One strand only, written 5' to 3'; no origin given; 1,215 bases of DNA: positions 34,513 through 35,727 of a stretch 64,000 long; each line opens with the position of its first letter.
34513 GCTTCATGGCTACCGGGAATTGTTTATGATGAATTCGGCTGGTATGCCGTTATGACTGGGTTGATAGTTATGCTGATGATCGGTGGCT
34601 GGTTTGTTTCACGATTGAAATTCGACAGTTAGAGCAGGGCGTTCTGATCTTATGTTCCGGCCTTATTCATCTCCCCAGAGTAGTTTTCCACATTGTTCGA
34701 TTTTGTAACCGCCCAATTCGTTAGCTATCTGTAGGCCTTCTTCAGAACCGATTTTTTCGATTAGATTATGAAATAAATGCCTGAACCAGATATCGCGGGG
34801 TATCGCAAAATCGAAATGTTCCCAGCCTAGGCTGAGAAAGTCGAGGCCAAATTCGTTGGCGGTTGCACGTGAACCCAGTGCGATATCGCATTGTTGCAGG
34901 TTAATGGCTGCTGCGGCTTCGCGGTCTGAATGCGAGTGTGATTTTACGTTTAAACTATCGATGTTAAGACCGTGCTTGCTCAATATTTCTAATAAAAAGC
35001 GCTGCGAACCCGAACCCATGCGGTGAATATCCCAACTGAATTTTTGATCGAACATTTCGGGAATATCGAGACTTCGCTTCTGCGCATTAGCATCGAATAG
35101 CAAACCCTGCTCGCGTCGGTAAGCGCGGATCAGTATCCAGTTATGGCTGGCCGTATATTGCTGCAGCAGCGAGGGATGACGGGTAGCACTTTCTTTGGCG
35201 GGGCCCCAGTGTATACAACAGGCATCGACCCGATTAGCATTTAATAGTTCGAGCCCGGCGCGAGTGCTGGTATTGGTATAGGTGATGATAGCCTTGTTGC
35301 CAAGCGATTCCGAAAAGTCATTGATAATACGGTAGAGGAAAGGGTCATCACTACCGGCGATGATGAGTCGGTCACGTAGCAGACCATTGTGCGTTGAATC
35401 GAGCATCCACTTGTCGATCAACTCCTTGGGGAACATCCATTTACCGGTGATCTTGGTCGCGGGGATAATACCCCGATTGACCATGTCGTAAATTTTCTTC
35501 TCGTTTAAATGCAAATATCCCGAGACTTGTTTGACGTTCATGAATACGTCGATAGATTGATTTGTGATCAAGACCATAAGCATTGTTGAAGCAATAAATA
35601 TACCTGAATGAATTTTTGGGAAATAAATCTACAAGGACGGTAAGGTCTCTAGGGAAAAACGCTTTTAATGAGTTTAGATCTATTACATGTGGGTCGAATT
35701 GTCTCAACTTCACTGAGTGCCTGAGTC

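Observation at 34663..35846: Excisionase-family-HTH (HTH_17-like) + periplasmic-binding-fold regulator divergent from the FDH locus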

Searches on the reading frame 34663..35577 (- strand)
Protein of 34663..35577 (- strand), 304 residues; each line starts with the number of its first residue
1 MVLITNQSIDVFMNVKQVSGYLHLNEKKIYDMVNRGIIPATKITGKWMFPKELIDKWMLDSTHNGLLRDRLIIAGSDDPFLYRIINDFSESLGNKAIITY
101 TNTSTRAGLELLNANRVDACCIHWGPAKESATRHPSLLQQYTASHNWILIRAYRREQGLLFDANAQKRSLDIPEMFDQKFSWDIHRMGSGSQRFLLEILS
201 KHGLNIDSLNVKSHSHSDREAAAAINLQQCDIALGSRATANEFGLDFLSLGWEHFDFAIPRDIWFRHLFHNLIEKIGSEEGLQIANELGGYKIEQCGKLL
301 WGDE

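Call 3: search_protein_families(library=pfam, proteins=[window:34663-35541:-], max_evalue=0.01)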
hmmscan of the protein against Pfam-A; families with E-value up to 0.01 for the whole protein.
window:34663-35541:- (292 aa): 2 families
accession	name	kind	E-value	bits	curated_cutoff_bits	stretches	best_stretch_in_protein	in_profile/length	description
PF12727.12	PBP_like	-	1.8e-33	115.7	27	1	83-262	10-190/193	PBP superfamily domain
PF12728.13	HTH_17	-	1.6e-10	41.5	27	1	1-46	2-47/51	Helix-turn-helix domain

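Call 4: search_protein_families(library=ncbifam, proteins=[window:34663-35541:-], max_evalue=0.01)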
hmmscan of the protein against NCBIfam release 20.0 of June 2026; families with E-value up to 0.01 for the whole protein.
window:34663-35541:- (292 aa): 3 families
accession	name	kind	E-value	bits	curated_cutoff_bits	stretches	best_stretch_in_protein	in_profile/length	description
NF011068.0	PRK14498.1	equivalog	4.8e-26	91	534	1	56-288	416-644/647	molybdopterin biosynthesis protein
NF047737.1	antiphage_MADS1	equivalog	1.6e-11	44.3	80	1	1-46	4-49/49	methylation-associated defense system helix-turn-helix domain-containing protein MAD1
TIGR01764.1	excise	domain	3.3e-06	27.3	28.8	1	3-46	4-47/49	excisionase family DNA-binding protein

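Call 6: search_solved_structures(query=window:34663-35541:-, max_evalue=1, show_alignments=2)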
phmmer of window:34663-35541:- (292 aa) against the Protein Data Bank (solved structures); distinct sequences matched with E-value up to 1: 0.

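Call 9: find_homologous_proteins(query=window:34663-35541:-, max_evalue=0.001)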
Query window:34663-35541:- (292 aa): 1035 proteins with E <= 0.001 among 1810 candidates; the best 120 are listed.
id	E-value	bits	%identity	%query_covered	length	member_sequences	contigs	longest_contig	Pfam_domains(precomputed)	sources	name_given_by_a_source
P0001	3.1e-198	675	100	100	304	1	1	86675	PF12728.14,PF12727.13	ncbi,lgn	-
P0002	7.8e-192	654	96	100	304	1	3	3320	PF12728.14,PF12727.13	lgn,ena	-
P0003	4.9e-188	641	95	100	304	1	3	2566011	PF12728.14,PF12727.13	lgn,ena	-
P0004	1.5e-187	640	94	100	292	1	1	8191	PF12728.14,PF12727.13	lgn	-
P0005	5.6e-182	622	91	100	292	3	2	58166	PF12728.14,PF12727.13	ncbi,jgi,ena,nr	ncbi:MAG: helix-turn-helix transcriptional regulator [Gammaproteobacteria bacterium]|nr:helix-turn-h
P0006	2.6e-181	619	90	100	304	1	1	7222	PF12728.14,PF12727.13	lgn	-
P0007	2.0e-173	593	87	100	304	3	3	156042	PF12728.14,PF12727.13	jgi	-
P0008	1.5e-169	581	84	100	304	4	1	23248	PF12728.14,PF12727.13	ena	-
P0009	5.2e-167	572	84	100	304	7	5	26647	PF12728.14,PF12727.13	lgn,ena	-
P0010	2.1e-166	570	83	100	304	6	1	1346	PF12728.14,PF12727.13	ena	-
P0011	4.7e-165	566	82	100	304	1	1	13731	PF12728.14,PF12727.13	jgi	-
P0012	1.2e-163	561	83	100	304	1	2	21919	PF12728.14,PF12727.13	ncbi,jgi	-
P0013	1.7e-163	561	82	100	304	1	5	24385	PF12728.14,PF12727.13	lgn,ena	-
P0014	1.9e-161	554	80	100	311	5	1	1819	PF12728.14,PF12727.13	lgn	-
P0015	2.4e-161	554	82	100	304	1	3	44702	PF12728.14,PF12727.13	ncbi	-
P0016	3.7e-161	553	80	100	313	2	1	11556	PF12728.14,PF12727.13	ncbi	-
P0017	8.0e-161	552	79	100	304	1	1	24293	PF12728.14,PF12727.13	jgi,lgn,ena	-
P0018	5.5e-157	540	79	100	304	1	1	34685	PF12728.14,PF12727.13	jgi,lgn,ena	-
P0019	5.4e-156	536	77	100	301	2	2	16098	PF12728.14,PF12727.13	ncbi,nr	ncbi:MAG: helix-turn-helix transcriptional regulator [Gammaproteobacteria bacterium]|nr:helix-turn-h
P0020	1.3e-155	535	77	100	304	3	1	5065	PF12728.14,PF12727.13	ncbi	-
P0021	8.7e-155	532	77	100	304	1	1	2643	PF12728.14,PF12727.13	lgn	-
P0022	1.1e-152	525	78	100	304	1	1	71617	PF12728.14,PF12727.13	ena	-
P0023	1.0e-150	519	76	100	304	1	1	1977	PF12728.14,PF12727.13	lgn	-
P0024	2.6e-150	518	76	100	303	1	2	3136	PF12728.14,PF12727.13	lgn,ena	-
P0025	2.0e-148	511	74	100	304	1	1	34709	PF12728.14,PF12727.13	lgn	-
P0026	2.4e-148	511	74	100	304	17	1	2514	PF12728.14,PF12727.13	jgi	jgi:excisionase family DNA binding protein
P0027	1.2e-147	509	74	100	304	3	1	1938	PF12728.14,PF12727.13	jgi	jgi:putative molybdopterin biosynthesis protein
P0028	3.1e-147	508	73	100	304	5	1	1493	PF12728.14,PF12727.13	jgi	jgi:putative molybdopterin biosynthesis protein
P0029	5.3e-147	507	76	100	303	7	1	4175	PF12728.14,PF12727.13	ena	-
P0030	1.4e-146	505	73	100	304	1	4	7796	PF12728.14,PF12727.13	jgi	-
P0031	2.2e-146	505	72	100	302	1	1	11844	PF12728.14,PF12727.13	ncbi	ncbi:MAG: substrate-binding domain-containing protein [Gammaproteobacteria bacterium]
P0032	3.6e-146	504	75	100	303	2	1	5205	PF12728.14,PF12727.13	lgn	-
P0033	1.8e-145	502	73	100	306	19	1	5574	PF12728.14,PF12727.13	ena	-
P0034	1.1e-144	499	71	100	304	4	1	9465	PF12728.14,PF12727.13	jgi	-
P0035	1.3e-144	499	73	100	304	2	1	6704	PF12728.14,PF12727.13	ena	-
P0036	1.8e-144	498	73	100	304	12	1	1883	PF12728.14,PF12727.13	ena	-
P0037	2.2e-144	498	73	100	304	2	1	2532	PF12728.14,PF12727.13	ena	-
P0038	3.3e-144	498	72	100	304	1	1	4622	PF12728.14,PF12727.13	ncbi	-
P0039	3.8e-144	497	72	100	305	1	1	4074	PF12728.14,PF12727.13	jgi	-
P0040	4.4e-144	497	72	100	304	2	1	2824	PF12728.14,PF12727.13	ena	-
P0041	6.5e-144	497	72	100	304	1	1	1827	PF12728.14,PF12727.13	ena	-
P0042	7.7e-144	496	72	100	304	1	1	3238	PF12728.14,PF12727.13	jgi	-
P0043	1.5e-143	495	72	100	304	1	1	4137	PF12728.14,PF12727.13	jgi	jgi:excisionase family DNA binding protein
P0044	1.9e-143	495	73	100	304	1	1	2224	PF12728.14,PF12727.13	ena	-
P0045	2.0e-143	495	72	100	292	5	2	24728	PF12728.14,PF12727.13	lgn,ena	-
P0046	2.4e-143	495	72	100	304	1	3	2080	PF12728.14,PF12727.13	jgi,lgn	-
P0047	2.9e-143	495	72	100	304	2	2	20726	PF12728.14,PF12727.13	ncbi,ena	-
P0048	3.0e-143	494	71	100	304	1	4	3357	PF12728.14,PF12727.13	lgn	-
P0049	4.3e-143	494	72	100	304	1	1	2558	PF12728.14,PF12727.13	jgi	jgi:putative molybdopterin biosynthesis protein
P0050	5.0e-143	494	73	100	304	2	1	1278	PF12728.14,PF12727.13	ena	-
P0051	7.6e-143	493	73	100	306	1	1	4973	PF12728.14,PF12727.13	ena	-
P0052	9.2e-143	493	69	100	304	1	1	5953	PF12728.14,PF12727.13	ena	-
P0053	1.2e-142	492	72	100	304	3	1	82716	PF12728.14,PF12727.13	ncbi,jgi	jgi:putative molybdopterin biosynthesis protein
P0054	1.5e-142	492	73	100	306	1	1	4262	PF12728.14,PF12727.13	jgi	-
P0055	1.5e-142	492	72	100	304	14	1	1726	PF12728.14,PF12727.13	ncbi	-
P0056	1.7e-142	492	73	100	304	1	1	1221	PF12728.14,PF12727.13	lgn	-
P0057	5.7e-142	490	72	100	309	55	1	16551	PF12728.14,PF12727.13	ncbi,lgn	-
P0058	6.0e-142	490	72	100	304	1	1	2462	PF12728.14,PF12727.13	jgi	-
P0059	8.3e-142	490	71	100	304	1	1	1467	PF12728.14,PF12727.13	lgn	-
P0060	1.4e-141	489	72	100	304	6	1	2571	PF12728.14,PF12727.13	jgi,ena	jgi:excisionase family DNA binding protein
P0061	2.2e-141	488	72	100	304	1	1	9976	PF12728.14,PF12727.13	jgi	-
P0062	3.4e-141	488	71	100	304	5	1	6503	PF12728.14,PF12727.13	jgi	jgi:putative molybdopterin biosynthesis protein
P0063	6.8e-141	487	71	100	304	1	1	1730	PF12728.14,PF12727.13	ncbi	-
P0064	2.9e-140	485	70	100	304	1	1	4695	PF12728.14,PF12727.13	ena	-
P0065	3.4e-140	484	71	100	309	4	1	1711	PF12728.14,PF12727.13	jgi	-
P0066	3.0e-139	481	71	100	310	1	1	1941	PF12728.14,PF12727.13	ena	-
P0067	3.2e-139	481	70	100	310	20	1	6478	PF12728.14,PF12727.13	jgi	jgi:putative molybdopterin biosynthesis protein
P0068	4.1e-139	481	70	100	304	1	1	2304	PF12728.14,PF12727.13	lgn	-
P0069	5.8e-139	480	70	100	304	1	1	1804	PF12728.14,PF12727.13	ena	-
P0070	9.6e-139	480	70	100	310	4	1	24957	PF12728.14,PF12727.13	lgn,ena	-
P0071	2.1e-138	479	71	100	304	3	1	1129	PF12728.14,PF12727.13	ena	-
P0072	2.4e-138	478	70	100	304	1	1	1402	PF12728.14,PF12727.13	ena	-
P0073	2.8e-138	478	69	100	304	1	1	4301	PF12728.14,PF12727.13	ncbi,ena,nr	ncbi:MAG: helix-turn-helix transcriptional regulator [Gammaproteobacteria bacterium]|nr:helix-turn-h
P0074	1.2e-137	476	69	100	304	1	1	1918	PF12728.14,PF12727.13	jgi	jgi:excisionase family DNA binding protein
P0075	3.9e-137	474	68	100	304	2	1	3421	PF12728.14,PF12727.13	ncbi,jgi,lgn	-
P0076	6.9e-136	470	69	100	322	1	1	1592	PF12728.14,PF12727.13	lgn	-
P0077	8.0e-136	470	69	100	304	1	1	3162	PF12728.14,PF12727.13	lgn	-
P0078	1.4e-135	469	72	95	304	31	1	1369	PF12728.14,PF12727.13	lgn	-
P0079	2.1e-135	469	68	100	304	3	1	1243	PF12728.14,PF12727.13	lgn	-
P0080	7.3e-135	467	67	100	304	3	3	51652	PF12728.14,PF12727.13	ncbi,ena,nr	ncbi:MAG: helix-turn-helix transcriptional regulator [Proteobacteria bacterium]|nr:helix-turn-helix 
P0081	1.0e-134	466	67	100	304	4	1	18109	PF12728.14,PF12727.13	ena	-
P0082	3.4e-134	465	67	100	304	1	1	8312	PF12728.14,PF12727.13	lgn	-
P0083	3.4e-134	465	68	100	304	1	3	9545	PF12728.14,PF12727.13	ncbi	-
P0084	3.9e-134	465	67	100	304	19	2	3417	PF12728.14,PF12727.13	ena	-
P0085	5.6e-134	464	67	100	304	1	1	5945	PF12728.14,PF12727.13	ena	-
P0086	8.1e-134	463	67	100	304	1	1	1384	PF12728.14,PF12727.13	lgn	-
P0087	1.9e-133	462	67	100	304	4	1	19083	PF12728.14,PF12727.13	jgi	jgi:excisionase family DNA binding protein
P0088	2.1e-133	462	67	100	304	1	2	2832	PF12728.14,PF12727.13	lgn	-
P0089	2.5e-133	462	66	100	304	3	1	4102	PF12728.14,PF12727.13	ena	-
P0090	9.5e-133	460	65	100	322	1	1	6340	PF12728.14,PF12727.13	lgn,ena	-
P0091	1.2e-132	460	66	100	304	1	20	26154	PF12728.14,PF12727.13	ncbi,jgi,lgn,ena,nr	ncbi:MAG: helix-turn-helix transcriptional regulator [Gammaproteobacteria bacterium]|jgi:excisionase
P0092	3.2e-132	458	67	100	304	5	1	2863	PF12728.14,PF12727.13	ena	-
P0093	3.7e-132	458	67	100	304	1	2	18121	PF12728.14,PF12727.13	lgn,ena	-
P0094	5.6e-132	457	65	100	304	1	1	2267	PF12728.14,PF12727.13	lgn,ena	-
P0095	2.0e-131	456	68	100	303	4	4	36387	PF12728.14,PF12727.13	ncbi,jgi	ncbi:MAG: putative molybdopterin biosynthesis protein [Planctomycetota bacterium]|jgi:putative molyb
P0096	2.4e-131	455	67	100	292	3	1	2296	PF12728.14,PF12727.13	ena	-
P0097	5.0e-131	454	65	100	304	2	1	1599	PF12728.14,PF12727.13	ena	-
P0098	5.5e-131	454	65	100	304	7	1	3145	PF12728.14,PF12727.13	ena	-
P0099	6.0e-131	454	65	100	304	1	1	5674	PF12728.14,PF12727.13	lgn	-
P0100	1.1e-129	450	66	100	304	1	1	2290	PF12728.14,PF12727.13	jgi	jgi:putative molybdopterin biosynthesis protein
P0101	1.2e-129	450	65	100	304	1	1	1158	PF12728.14,PF12727.13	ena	-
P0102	2.5e-129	449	64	100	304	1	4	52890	PF12728.14,PF12727.13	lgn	-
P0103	4.5e-129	448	65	100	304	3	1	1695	PF12728.14,PF12727.13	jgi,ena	-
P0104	5.1e-129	448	64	100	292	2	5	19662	PF12728.14,PF12727.13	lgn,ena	-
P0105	6.5e-129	447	64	100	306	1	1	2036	PF12728.14,PF12727.13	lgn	-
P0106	8.1e-129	447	64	100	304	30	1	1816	PF12728.14,PF12727.13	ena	-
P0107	8.1e-129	447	64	100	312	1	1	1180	PF12728.14,PF12727.13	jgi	-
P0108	2.4e-128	446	65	100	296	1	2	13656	PF12728.14,PF12727.13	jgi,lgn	jgi:putative molybdopterin biosynthesis protein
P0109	4.0e-128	445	64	100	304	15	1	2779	PF12728.14,PF12727.13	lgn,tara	tara:strand:- start:7241 stop:8155 length:915 start_codon:yes stop_codon:yes gene_type:complete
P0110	1.1e-127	443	65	100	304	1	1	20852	PF12728.14,PF12727.13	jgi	jgi:excisionase family DNA binding protein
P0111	2.7e-127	442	63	100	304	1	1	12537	PF12728.14,PF12727.13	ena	-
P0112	7.6e-127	441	62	100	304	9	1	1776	PF12728.14,PF12727.13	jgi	jgi:putative molybdopterin biosynthesis protein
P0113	1.6e-126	440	65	100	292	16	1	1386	PF12728.14,PF12727.13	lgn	-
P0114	2.1e-126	439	62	100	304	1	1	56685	PF12728.14,PF12727.13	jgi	jgi:putative molybdopterin biosynthesis protein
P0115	5.0e-126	438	62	100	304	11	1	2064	PF12728.14,PF12727.13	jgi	-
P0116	9.8e-126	437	64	100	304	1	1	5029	PF12728.14,PF12727.13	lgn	-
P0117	1.4e-125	436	64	100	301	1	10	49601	PF12728.14,PF12727.13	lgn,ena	-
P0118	1.5e-125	436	63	100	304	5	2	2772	PF12728.14,PF12727.13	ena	-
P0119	3.6e-125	435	66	93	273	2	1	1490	PF12727.13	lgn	-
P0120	1.0e-123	430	63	100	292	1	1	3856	PF12728.14,PF12727.13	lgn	-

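Call 13: find_related_loci(query=window:34663-35541:-, collection=genome_contigs, flank=10000)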
Query window:34663-35541:- (292 aa) in genome_contigs; peptide patterns used: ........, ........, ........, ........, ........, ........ (x = any residue, [..] = any of these).
66 stretches matched a pattern; 17 encode a relative of the query (tblastn E <= 1e-3); 16 distinct loci.
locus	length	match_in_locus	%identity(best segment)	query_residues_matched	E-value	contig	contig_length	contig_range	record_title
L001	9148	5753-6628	91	1-292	0e+0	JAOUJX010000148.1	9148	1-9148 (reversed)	MAG: Gammaproteobacteria bacterium isolate 8_1_Jan_SF_Bin27 8_1_Jan_SF_Bin27_scaffold_4403_c1, whole genome shotgun sequ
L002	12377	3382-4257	77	1-292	2e-161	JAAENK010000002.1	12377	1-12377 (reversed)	MAG: Gammaproteobacteria bacterium isolate Bse_30 BseG_CONTIG25592, whole genome shotgun sequence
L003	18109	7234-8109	74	1-292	2e-153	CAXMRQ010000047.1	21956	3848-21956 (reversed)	MAG: uncultured Gammaproteobacteria bacterium isolate 10C-St20-MC-01_bin.27.orig genome assembly, contig: k141_698876, w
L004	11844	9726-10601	72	1-292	6e-151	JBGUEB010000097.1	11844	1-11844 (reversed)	MAG: Gammaproteobacteria bacterium isolate 11D-11 NODE_97_length_11844_cov_3.794170, whole genome shotgun sequence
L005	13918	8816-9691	72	1-292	1e-149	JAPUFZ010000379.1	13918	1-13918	MAG: Gammaproteobacteria bacterium isolate A5-S04_105 A5-S04_105_cg379, whole genome shotgun sequence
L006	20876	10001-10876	72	1-292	2e-148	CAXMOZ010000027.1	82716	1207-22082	MAG: uncultured Acidimicrobiia bacterium isolate 07C-BC-St04_bin.28.orig genome assembly, contig: k141_3168109, whole ge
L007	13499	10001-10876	72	1-292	3e-148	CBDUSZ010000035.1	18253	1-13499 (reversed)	MAG TPA_asm: uncultured bacterium isolate SRR21487745_binner13_Refined_35 genome assembly, contig: ERZ25073593.471, whol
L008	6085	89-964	68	1-292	4e-143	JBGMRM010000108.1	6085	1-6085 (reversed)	MAG: Gammaproteobacteria bacterium isolate N04_metabat2_bin.20 NODE_8736_length_6085_cov_4.541128, whole genome shotgun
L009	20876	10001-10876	67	1-292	5e-140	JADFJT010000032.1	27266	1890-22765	MAG: Proteobacteria bacterium isolate B43T3L14 B43T3L14_NODE900, whole genome shotgun sequence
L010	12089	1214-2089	67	1-292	5e-140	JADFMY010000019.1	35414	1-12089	MAG: Proteobacteria bacterium isolate B5T3L11 B5T3L11_NODE779, whole genome shotgun sequence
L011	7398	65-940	67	1-292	3e-138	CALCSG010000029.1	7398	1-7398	MAG TPA_asm: uncultured Gammaproteobacteria bacterium isolate ERR2206791_bin.50_CONCOCT_v1.1_MAG genome assembly, contig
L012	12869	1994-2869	66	1-292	4e-138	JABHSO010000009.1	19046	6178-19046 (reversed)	MAG: Gammaproteobacteria bacterium isolate SI039_bin4 k141_2214469, whole genome shotgun sequence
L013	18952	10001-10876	55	1-292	2e-114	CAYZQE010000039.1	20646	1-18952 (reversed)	MAG TPA_asm: uncultured Gammaproteobacteria bacterium isolate binchicken_co53_181 genome assembly, contig: NODE_1264_len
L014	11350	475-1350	54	1-292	3e-112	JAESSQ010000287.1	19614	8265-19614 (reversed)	MAG: Gammaproteobacteria bacterium isolate NORP290 CoAssembly_4352696, whole genome shotgun sequence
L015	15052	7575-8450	54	1-292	9e-109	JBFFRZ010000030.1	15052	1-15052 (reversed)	MAG: Gammaproteobacteria bacterium isolate Mix_mud21.2022.07.24 k141_941821_length_15052_cov_8.0000, whole genome shotgu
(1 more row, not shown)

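Call 37: search_dna_similar(query=window:34663-35577:-, collection=plasmids, mode=protein, max_rows=25, max_evalue=0.001)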
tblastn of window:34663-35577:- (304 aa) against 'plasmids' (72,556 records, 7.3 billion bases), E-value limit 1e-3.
Records with a match: 1026; places in all: 1028; records where one place covers at least 80% of the query: 16.
Best place of each record, by identity: <60% 1026.
By first word of the organism name: Klebsiella 962; Enterobacter 25; Sinorhizobium 5; Raoultella 5; Escherichia 4; Sagittula 3; Citrobacter 3; Tritonibacter 2; Mesorhizobium 2; Alloyangia 2; and 12 more.
By predicted mobility (MOB-suite, as given by PLSDB): conjugative 804; non-mobilizable 203; mobilizable 19.
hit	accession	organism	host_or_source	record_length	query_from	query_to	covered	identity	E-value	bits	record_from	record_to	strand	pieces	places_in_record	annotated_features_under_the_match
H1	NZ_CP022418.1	Pseudosulfitobacter pseudonitzschiae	Skeletonema marinoi strain RO5AC,Cell ...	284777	5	301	98%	27.4%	1e-23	107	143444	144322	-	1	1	helix-turn-helix transcriptional regulator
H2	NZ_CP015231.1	Tritonibacter mobilis F1926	cell culture,seawater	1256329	12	301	95%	27.6%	2e-27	119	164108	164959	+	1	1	record has no annotation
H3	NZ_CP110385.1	Tritonibacter mobilis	-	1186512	12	301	95%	27.2%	9e-27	117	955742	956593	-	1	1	record has no annotation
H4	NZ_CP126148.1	Sagittula sp. MA-2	Cell culture,Coastal seawater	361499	12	301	95%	27.2%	2e-25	113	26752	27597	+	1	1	helix-turn-helix transcriptional regulator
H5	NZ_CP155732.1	Sagittula stellata E-37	Pure Culture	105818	12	301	95%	27.2%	1e-19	97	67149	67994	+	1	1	helix-turn-helix transcriptional regulator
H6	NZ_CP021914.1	Sagittula sp. P11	cell culture,sulfidic waters (60 m) ...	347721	12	301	95%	26.9%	7e-25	111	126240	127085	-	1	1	helix-turn-helix transcriptional regulator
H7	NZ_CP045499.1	Mesorhizobium sp. INR15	pure culture,nutrient broth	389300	2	299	98%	26.0%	7e-27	117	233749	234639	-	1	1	helix-turn-helix transcriptional regulator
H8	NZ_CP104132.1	Sinorhizobium sp. K101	Phaseolus vulgaris,cell ...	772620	11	299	95%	25.9%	1e-20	99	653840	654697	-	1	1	helix-turn-helix transcriptional regulator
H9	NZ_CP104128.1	Sinorhizobium sp. M103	Phaseolus vulgaris,cell ...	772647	11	299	95%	25.9%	1e-20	99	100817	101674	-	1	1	helix-turn-helix transcriptional regulator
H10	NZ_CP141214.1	Sinorhizobium meliloti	alfalfa,Isolate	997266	11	299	95%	25.8%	4e-21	100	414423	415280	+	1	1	helix-turn-helix transcriptional regulator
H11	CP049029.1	Rhodobacteraceae bacterium SC52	Apostichopus japonicus,pure ...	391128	5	301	98%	24.8%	3e-22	103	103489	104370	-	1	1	helix-turn-helix transcriptional regulator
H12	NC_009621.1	Sinorhizobium medicae WSM419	-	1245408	11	299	95%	25.1%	9e-21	100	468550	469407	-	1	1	record has no annotation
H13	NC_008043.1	Ruegeria sp. TM1040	-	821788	12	301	95%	24.8%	1e-20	99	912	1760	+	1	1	helix-turn-helix transcriptional regulator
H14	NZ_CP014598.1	Salipiger sp. CCB-MM3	mangrove soil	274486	12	301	95%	23.8%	8e-19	94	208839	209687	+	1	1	helix-turn-helix transcriptional regulator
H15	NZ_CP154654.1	Alloyangia pacifica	-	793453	12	301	95%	23.4%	6e-19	94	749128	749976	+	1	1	helix-turn-helix transcriptional regulator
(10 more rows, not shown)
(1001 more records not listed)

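Call 38: get_annotated_region(hit=H1, flank=8000)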
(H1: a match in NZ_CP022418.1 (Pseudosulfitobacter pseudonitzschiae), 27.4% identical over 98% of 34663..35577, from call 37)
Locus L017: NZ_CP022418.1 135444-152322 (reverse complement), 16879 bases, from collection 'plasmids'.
description: Pseudosulfitobacter pseudonitzschiae strain SMR1 plasmid pSMR1-3, complete sequence
organism: Pseudosulfitobacter pseudonitzschiae (NCBI taxid 1402135)
taxonomy: Bacteria; Pseudomonadota; Alphaproteobacteria; Rhodobacterales; Roseobacteraceae; Pseudosulfitobacter; Pseudosulfitobacter pseudonitzschiae
host: -; source: Skeletonema marinoi strain RO5AC,Cell culture,Top-layer sediments; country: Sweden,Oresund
typing (MOB-suite, as given by PLSDB): mobilizable; replicon rep_cluster_562; relaxase MOBP
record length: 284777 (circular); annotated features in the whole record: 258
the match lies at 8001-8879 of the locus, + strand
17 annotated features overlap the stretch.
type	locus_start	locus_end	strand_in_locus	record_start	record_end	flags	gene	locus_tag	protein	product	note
CDS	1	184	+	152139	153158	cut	-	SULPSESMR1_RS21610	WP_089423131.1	IS110 family transposase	-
CDS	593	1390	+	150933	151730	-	-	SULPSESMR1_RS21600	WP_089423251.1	class I SAM-dependent methyltransferase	-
CDS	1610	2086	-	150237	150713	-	-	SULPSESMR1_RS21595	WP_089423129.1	dihydrofolate reductase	-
CDS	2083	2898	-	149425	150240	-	-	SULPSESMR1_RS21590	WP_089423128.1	thymidylate synthase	GO:0006231 - dTMP biosynthetic process [Evidence IEA]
CDS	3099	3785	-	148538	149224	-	-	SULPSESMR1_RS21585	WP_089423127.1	class I SAM-dependent methyltransferase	-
CDS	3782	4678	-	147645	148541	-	-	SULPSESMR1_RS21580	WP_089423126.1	NAD(P)/FAD-dependent oxidoreductase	-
CDS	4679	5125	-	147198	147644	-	-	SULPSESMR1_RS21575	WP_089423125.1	Rrf2 family transcriptional regulator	-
CDS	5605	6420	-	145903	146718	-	-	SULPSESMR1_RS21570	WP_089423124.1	substrate-binding domain-containing protein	-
CDS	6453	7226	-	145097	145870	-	-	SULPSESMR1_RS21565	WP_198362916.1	ATP-binding cassette domain-containing protein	-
CDS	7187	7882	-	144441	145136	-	-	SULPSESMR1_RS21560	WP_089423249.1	ABC transporter permease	GO:0055085 - transmembrane transport [Evidence IEA]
CDS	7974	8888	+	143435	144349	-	-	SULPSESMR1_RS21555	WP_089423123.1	helix-turn-helix transcriptional regulator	-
CDS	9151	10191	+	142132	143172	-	-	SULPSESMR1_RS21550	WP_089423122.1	IS110 family transposase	-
CDS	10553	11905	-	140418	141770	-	-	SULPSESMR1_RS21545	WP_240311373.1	IS1182 family transposase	-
CDS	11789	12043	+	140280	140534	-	-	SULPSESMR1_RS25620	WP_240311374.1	hypothetical protein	-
CDS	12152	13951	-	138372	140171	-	-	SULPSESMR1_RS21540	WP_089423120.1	LPD7 domain-containing protein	-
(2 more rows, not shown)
